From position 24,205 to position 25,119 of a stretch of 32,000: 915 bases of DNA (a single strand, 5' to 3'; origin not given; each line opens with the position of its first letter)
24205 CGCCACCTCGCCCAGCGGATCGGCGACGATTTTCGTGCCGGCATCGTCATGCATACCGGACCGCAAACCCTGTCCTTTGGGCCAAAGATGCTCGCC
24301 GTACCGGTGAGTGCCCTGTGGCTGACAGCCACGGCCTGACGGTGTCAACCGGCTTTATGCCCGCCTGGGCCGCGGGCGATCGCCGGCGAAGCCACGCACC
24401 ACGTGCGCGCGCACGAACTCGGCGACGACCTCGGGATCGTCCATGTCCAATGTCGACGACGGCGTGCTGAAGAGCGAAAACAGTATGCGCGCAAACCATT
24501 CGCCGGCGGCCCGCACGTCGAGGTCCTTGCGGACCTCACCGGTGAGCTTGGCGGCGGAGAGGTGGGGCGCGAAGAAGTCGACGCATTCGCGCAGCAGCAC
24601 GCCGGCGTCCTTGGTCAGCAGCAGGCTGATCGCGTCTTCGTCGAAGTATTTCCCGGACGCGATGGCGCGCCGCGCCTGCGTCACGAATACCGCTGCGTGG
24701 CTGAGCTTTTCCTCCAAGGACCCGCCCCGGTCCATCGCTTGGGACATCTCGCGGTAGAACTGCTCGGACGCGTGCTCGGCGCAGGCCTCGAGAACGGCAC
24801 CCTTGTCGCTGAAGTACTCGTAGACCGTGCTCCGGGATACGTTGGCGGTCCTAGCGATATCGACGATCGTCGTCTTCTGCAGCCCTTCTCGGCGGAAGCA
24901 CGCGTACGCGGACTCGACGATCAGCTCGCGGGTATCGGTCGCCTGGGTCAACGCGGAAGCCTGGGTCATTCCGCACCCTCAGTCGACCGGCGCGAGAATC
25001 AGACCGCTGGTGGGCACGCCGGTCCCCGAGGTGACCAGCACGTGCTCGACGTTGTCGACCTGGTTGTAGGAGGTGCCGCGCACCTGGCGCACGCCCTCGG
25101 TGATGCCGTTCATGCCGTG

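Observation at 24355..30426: P450 / split ChsH2 / DUF35 / ChsH1 / Ltp2-like / TetR operon with divergent ALDH: a side-chain-cleavage module lacking acyl-CoA dehydrogenases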

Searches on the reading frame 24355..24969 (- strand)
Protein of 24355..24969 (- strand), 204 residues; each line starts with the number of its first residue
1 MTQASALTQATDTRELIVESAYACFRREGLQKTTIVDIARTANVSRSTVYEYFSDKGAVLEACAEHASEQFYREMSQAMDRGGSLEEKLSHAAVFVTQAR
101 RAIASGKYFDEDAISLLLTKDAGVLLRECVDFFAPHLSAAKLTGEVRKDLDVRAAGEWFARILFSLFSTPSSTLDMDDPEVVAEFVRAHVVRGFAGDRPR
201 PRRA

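Call 5: search_protein_families(library=pfam, proteins=[window:24355-24969:-], max_evalue=0.01)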
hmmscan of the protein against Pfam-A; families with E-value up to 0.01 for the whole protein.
window:24355-24969:- (204 aa): 3 families
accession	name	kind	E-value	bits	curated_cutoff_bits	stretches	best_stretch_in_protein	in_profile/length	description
PF00440.29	TetR_N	-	4.9e-12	45.9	24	1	17-63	1-47/47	Bacterial regulatory proteins, tetR family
PF02796.21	HTH_7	-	2.6e-05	24.7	23.8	1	31-55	20-44/45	Helix-turn-helix domain of resolvase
PF00356.27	LacI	-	0.00033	20.8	27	1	34-62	1-29/46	Bacterial regulatory proteins, lacI family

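Call 6: search_protein_families(library=ncbifam, proteins=[window:24355-24969:-], max_evalue=0.01)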
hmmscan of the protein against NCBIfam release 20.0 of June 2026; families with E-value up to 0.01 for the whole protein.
window:24355-24969:- (204 aa): 22 families
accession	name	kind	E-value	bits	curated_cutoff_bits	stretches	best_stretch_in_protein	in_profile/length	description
NF041196.1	ScbR_bind_reg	equivalog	4.4e-12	46.6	150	1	10-164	4-159/191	ScbR family autoregulator-binding transcription factor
TIGR03384.1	betaine_BetI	equivalog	1.8e-11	44.1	201.3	1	14-90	10-86/189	choline-binding transcriptional repressor BetI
NF001978.0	PRK00767.1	equivalog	2.3e-10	40.6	118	1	14-88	11-86/197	transcriptional regulator BetI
NF037937.1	septum_RefZ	equivalog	5e-10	39.6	180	1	14-84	1-71/195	forespore capture DNA-binding protein RefZ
NF007430.0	PRK09975.1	equivalog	6.2e-09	35.3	274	1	9-62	8-61/220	acrEF/envCD operon transcriptional regulator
NF051852.1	efflux_TF_MtrR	exception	8.4e-09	35.5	280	1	8-82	6-80/205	multidrug efflux system transcriptional repressor MtrR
NF007949.0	PRK10668.1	equivalog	2.2e-08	33.8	271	1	8-67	7-66/216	multidrug efflux transporter transcriptional repressor AcrR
TIGR03968.1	mycofact_TetR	equivalog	1.6e-07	31.1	224.9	1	9-94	6-90/190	mycofactocin system transcriptional regulator MftR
NF053878.1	FATransRegFadRBac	equivalog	2.4e-07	30.7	200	1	15-91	6-82/190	fatty acid metabolism transcriptional regulator FadR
NF051457.1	acryl_TF_AcuR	equivalog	4.3e-06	26.2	247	1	8-106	13-109/204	acrylate utilization transcriptional regulator AcuR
NF053516.1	TranRepPrsAVib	equivalog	1.6e-05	24.8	300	1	9-96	3-89/208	TetR family transcriptional repressor PsrA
NF040929.1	quorum_TF_HapR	equivalog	2.7e-05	24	350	1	15-81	18-84/200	LuxR/HapR/OpaR family quorum-sensing transcriptional regulator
TIGR02366.1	DHAK_reg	equivalog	4.5e-05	23.5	129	1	13-61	4-52/176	dihydroxyacetone kinase transcriptional activator DhaS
NF008647.0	PRK11640.1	equivalog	0.00021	21.5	267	1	14-73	3-62/191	transcriptional regulator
NF047866.1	TF_DicD_YjdC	equivalog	0.00021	21.5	240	1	14-73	3-62/191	division control transcriptional repressor DicD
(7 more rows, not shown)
